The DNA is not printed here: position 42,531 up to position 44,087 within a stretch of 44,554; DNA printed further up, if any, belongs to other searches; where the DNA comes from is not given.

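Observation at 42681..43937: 419-codon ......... intein splits gyrA directly after the catalytic tyrosine (gene invisible in the ORF track)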

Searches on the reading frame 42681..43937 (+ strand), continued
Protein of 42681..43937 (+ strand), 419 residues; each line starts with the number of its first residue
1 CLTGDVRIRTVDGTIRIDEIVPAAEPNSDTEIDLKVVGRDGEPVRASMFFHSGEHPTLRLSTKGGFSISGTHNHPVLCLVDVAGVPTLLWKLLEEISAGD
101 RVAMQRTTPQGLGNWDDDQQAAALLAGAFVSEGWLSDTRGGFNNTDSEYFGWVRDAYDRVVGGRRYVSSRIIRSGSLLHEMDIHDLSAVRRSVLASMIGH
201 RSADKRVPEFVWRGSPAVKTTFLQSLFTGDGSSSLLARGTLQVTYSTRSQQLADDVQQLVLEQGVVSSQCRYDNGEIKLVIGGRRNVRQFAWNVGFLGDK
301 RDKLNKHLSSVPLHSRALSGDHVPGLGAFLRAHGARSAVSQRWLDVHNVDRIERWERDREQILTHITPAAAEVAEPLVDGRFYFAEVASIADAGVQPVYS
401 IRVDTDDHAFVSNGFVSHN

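Call 41: fold_search(model_id=the predicted structure, library=pdb)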
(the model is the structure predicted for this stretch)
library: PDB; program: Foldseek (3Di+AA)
matches with E <= 10: 689; with E <= 0.001: 117
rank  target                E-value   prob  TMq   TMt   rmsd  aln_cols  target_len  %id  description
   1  7qss                  5.6e-21  1.00  0.68  0.66   6.8       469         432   17  Crystal structure of homing endonuclease-associated TliVMA intein (C1A) (released 2022-03-30)
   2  7qsu                  2.4e-19  1.00  0.60  0.68   6.1       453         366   15  Crystal structure of homing endonuclease-associated TliVMA intein (C1A, d333-339) (released 2022-03-30)
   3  1dq3                  2.3e-17  1.00  0.66  0.61   6.6       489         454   14  CRYSTAL STRUCTURE OF AN ARCHAEAL INTEIN-ENCODED HOMING ENDONUCLEASE PI-PFUI (released 2000-07-05)
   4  1am2                  2.1e-16  1.00  0.39  0.90   4.7       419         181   26  GYRA INTEIN FROM MYCOBACTERIUM XENOPI (released 1998-06-24)
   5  4oz6_A                6.7e-16  1.00  0.39  0.93   3.6       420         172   24  Structure of the Branched Intermediate in Protein Splicing (released 2014-05-14)
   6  7qst                  3.2e-15  1.00  0.57  0.65   7.1       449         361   16  Crystal structure of homing endonuclease-associated PhoVMA intein (C1A) (released 2022-03-30)
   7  2cw7                  3.6e-14  1.00  0.61  0.49   7.1       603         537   14  Crystal structure of intein homing endonuclease II (released 2006-04-18)
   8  1vde_A                4.3e-14  1.00  0.50  0.49   9.6       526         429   12  PI-SCEI, A HOMING ENDONUCLEASE WITH PROTEIN SPLICING ACTIVITY (released 1998-04-08)
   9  1ef0_A                8.8e-14  1.00  0.51  0.50   7.5       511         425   11  CRYSTAL STRUCTURE OF PI-SCEI MINIPRECURSOR (released 2000-06-07)
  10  1jva_A                1.2e-13  1.00  0.48  0.48  10.4       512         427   11  CRYSTAL STRUCTURE OF THE VMA1-DERIVED ENDONUCLEASE BEARING THE N AND C EXTEIN PROPEPTIDES (released 2002-08-29)
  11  1jva_B                5.8e-13  1.00  0.50  0.49  10.0       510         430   11  CRYSTAL STRUCTURE OF THE VMA1-DERIVED ENDONUCLEASE BEARING THE N AND C EXTEIN PROPEPTIDES (released 2002-08-29)
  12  1vde_B                6.9e-13  1.00  0.49  0.48   9.2       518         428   11  PI-SCEI, A HOMING ENDONUCLEASE WITH PROTEIN SPLICING ACTIVITY (released 1998-04-08)
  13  1lws_A                9.1e-13  1.00  0.46  0.45   9.5       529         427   12  Crystal structure of the intein homing endonuclease PI-SceI bound to its recognition sequence (released 2002-09-27)
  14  1dfa                  6.0e-12  1.00  0.47  0.48   8.2       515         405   12  CRYSTAL STRUCTURE OF PI-SCEI IN C2 SPACE GROUP (released 1999-12-08)
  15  1um2_A                7.1e-12  1.00  0.48  0.48  10.2       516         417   11  Crystal Structure of the Vma1-Derived Endonuclease with the Ligated Extein Segment (released 2004-09-22)
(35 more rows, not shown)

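Call 58: search_protein_families(library=phrogs, proteins=[window:42681-43937:+], max_evalue=0.001)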
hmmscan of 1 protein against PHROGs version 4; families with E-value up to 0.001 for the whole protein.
window:42681-43937:+ (419 aa): 2 families
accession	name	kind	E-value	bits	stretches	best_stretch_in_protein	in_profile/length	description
phrog_9666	-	unknown function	2.9e-06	26.8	1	58-419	127-486/779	-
phrog_17415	-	head and packaging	5.1e-05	22.5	1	1-110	189-296/940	terminase large subunit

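Call 62: search_protein_representatives(protein=window:42681-43937:+)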
Query: 419 residues. Proteins with E-value up to 0.001 (for the whole library): 3380; up to 1e-10: 885; up to 1e-30: 142. The best 150 are listed.
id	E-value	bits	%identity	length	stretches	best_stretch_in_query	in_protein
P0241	2.0e-139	481.4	54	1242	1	1-419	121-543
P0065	4.0e-122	424.4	49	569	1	1-419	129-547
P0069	1.0e-119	416.5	54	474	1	45-419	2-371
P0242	5.4e-115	401.0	48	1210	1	1-419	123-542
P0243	2.1e-113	395.7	56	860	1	50-419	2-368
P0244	3.7e-111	388.3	49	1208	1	1-419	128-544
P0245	1.5e-110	386.3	49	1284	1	1-419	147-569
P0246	6.0e-106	371.2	46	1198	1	1-419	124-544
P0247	1.1e-98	347.2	49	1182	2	195-419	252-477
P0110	6.4e-98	344.7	58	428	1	1-295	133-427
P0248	1.4e-97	343.6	51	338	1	48-381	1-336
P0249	3.4e-97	342.3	47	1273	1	1-419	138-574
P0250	6.5e-96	338.1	44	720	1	1-419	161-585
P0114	8.8e-95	334.4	51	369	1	12-335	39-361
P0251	5.5e-93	328.5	43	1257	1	1-419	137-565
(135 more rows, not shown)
